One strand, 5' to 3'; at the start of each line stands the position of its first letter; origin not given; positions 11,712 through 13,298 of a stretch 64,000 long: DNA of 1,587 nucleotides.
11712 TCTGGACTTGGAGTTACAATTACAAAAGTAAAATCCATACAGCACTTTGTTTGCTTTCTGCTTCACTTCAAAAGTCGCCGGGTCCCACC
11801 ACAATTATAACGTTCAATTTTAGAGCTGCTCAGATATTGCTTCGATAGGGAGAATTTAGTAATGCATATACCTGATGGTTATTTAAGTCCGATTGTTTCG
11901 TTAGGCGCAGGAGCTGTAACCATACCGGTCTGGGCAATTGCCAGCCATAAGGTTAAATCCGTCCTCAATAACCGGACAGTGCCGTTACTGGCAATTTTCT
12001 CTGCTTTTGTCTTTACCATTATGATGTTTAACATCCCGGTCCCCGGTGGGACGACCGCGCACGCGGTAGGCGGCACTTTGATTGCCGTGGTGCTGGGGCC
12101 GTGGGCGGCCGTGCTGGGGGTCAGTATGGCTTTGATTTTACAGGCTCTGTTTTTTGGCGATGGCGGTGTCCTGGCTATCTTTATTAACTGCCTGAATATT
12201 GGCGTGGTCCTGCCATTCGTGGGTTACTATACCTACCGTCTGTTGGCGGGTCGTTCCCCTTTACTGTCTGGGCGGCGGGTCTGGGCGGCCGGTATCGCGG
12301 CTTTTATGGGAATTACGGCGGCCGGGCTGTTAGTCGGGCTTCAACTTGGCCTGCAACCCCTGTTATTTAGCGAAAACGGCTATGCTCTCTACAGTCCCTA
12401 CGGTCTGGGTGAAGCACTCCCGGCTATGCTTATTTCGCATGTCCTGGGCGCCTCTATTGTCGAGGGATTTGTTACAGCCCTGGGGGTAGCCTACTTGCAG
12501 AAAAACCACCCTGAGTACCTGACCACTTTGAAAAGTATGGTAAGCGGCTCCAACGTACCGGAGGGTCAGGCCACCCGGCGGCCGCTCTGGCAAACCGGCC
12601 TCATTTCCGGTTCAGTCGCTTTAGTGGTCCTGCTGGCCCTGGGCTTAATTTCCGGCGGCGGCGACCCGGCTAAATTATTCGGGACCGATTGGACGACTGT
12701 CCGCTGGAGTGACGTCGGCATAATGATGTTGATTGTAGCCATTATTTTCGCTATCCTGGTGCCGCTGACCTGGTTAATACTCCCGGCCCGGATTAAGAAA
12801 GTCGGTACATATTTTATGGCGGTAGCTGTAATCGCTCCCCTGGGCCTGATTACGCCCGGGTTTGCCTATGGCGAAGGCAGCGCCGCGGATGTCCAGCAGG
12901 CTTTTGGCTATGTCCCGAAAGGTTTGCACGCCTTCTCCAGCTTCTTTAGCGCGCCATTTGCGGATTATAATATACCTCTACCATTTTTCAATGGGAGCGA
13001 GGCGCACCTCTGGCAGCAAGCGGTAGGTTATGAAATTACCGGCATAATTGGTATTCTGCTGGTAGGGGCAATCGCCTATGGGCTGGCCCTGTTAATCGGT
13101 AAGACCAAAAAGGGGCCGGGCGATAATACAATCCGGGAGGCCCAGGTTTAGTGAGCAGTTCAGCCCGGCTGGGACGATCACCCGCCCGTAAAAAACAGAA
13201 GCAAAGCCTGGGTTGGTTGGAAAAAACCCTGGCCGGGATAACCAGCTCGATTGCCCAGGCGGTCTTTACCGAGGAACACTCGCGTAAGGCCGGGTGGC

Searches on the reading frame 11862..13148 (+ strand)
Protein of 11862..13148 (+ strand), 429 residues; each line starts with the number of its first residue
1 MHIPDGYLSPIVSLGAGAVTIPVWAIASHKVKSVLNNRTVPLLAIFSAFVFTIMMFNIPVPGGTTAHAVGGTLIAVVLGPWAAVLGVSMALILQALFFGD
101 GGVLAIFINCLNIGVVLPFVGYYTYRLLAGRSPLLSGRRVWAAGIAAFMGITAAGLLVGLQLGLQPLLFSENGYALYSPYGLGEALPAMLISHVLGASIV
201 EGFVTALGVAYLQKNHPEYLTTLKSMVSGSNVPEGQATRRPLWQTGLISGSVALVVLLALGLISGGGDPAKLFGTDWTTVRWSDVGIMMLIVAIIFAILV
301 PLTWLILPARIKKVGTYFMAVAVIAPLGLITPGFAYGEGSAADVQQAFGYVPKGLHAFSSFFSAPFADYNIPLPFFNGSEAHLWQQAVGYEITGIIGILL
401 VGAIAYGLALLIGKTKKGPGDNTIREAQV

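Call 55: search_protein_families(library=pfam, proteins=[window:11862-13148:+])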
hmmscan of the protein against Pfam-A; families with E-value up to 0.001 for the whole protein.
window:11862-13148:+ (429 aa): 2 families
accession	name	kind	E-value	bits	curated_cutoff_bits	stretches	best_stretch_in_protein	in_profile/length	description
PF01891.21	CbiM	-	6.2e-56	189.9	23.1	1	2-218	1-204/205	Cobalt uptake substrate-specific transmembrane region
PF13190.11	PDGLE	-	0.00038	20.6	27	1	317-412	8-100/102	PDGLE domain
